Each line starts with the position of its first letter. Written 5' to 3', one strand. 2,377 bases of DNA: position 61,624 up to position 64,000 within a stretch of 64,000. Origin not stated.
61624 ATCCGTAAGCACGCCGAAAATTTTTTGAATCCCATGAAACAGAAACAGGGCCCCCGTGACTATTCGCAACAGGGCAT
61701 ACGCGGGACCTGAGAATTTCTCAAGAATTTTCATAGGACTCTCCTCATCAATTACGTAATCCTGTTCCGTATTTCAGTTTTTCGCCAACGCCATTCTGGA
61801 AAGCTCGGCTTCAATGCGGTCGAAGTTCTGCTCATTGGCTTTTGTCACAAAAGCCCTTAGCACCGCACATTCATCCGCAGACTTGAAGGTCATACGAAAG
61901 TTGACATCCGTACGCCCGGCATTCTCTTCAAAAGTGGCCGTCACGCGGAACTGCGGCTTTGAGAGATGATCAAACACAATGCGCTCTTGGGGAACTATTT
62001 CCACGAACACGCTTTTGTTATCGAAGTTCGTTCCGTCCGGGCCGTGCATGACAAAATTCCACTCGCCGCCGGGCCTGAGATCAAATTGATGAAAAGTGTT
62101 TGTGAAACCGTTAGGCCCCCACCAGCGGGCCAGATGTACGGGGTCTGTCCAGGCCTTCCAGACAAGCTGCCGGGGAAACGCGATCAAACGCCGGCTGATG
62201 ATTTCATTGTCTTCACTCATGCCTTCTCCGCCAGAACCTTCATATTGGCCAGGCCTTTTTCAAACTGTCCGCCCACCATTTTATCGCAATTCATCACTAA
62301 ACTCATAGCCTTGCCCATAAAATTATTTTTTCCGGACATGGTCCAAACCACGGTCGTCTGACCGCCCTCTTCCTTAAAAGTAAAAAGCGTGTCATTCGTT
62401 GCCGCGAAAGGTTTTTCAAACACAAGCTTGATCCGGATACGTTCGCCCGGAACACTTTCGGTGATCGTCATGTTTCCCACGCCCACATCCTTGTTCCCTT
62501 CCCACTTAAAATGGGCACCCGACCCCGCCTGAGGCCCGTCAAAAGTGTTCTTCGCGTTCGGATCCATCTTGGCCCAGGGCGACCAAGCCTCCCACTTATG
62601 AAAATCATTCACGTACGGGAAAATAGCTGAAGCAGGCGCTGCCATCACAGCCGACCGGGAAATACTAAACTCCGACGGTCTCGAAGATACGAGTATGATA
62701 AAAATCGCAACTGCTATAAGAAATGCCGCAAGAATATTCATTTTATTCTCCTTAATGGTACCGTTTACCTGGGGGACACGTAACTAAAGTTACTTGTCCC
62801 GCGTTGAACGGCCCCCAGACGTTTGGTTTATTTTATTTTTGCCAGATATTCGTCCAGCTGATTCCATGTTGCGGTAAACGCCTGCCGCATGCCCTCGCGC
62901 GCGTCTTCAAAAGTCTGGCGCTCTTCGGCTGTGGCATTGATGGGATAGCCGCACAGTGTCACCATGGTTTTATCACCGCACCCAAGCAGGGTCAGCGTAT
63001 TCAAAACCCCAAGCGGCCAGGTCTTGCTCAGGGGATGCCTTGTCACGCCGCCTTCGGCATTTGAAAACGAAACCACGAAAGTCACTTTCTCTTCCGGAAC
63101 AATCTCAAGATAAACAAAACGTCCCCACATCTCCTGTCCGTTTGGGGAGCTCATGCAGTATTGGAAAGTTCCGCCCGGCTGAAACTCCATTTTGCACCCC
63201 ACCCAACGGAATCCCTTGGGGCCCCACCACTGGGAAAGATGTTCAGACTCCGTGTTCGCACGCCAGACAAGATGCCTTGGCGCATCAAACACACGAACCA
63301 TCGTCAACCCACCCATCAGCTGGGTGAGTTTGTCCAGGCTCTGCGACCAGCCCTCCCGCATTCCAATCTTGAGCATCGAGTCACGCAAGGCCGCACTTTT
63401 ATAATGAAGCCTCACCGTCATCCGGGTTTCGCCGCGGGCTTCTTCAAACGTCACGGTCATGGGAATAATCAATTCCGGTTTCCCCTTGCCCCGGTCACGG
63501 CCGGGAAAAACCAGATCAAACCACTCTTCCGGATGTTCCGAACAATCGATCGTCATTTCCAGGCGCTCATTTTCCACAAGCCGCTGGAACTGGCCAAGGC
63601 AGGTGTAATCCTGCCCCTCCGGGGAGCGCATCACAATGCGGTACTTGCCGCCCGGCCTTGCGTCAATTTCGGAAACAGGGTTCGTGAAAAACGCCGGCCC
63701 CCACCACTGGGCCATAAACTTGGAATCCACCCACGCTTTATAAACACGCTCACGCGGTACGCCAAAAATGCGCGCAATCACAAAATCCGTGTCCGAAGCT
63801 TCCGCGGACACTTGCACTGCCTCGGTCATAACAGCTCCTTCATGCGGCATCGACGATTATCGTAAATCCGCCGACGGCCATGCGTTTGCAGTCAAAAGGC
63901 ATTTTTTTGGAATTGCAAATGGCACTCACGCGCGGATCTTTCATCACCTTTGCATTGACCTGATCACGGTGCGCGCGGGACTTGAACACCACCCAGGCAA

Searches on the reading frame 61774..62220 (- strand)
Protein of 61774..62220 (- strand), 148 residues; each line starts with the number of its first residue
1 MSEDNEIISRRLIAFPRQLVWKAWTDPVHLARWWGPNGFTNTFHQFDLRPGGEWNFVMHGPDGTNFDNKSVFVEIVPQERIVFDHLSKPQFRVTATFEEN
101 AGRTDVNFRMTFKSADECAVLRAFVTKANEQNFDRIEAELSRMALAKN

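Call 70: search_protein_families(library=pfam, proteins=[window:61774-62220:-], max_evalue=0.001)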
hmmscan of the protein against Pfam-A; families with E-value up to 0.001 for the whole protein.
window:61774-62220:- (148 aa): 2 families
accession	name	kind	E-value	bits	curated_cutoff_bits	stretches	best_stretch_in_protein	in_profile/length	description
PF08327.17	AHSA1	-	2.8e-28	99.1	22.1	1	15-140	2-124/125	Activator of Hsp90 ATPase homolog 1-like protein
PF10604.15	Polyketide_cyc2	-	0.00013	22.7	27.4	1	10-140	7-141/142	Polyketide cyclase / dehydrase and lipid transport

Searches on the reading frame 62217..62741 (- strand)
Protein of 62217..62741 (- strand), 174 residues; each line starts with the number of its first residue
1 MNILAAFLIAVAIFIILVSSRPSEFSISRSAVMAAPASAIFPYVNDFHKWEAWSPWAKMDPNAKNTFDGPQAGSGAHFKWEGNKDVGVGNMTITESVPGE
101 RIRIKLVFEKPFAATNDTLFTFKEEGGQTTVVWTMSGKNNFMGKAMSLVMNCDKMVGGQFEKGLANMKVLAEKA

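Call 70: search_protein_families(library=pfam, proteins=[window:62217-62741:-], max_evalue=0.001)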
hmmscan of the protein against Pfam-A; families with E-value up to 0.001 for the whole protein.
window:62217-62741:- (174 aa): 2 families
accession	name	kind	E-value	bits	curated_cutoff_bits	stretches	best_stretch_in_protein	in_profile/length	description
PF10604.15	Polyketide_cyc2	-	1.2e-12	48.8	27.4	1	25-172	2-142/142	Polyketide cyclase / dehydrase and lipid transport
PF08327.17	AHSA1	-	8.1e-06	26.5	22.1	1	35-142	2-103/125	Activator of Hsp90 ATPase homolog 1-like protein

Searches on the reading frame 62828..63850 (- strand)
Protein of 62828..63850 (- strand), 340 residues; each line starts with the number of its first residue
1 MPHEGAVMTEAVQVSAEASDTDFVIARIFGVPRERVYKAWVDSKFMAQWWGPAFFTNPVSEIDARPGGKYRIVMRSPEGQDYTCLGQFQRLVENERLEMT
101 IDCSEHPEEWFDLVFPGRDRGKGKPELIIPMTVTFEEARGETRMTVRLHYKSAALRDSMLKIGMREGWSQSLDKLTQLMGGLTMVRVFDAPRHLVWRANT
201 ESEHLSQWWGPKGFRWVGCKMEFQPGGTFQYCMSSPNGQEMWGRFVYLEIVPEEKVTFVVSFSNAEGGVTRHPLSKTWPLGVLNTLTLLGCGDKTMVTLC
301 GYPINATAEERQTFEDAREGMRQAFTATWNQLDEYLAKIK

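Call 52: search_protein_families(library=pfam, proteins=[window:62828-63850:-], max_evalue=0.001)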
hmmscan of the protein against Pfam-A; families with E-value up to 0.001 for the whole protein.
window:62828-63850:- (340 aa): 1 family
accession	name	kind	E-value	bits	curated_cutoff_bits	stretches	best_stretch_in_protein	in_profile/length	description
PF08327.17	AHSA1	-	5.1e-52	175.8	22.1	2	31-179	2-124/125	Activator of Hsp90 ATPase homolog 1-like protein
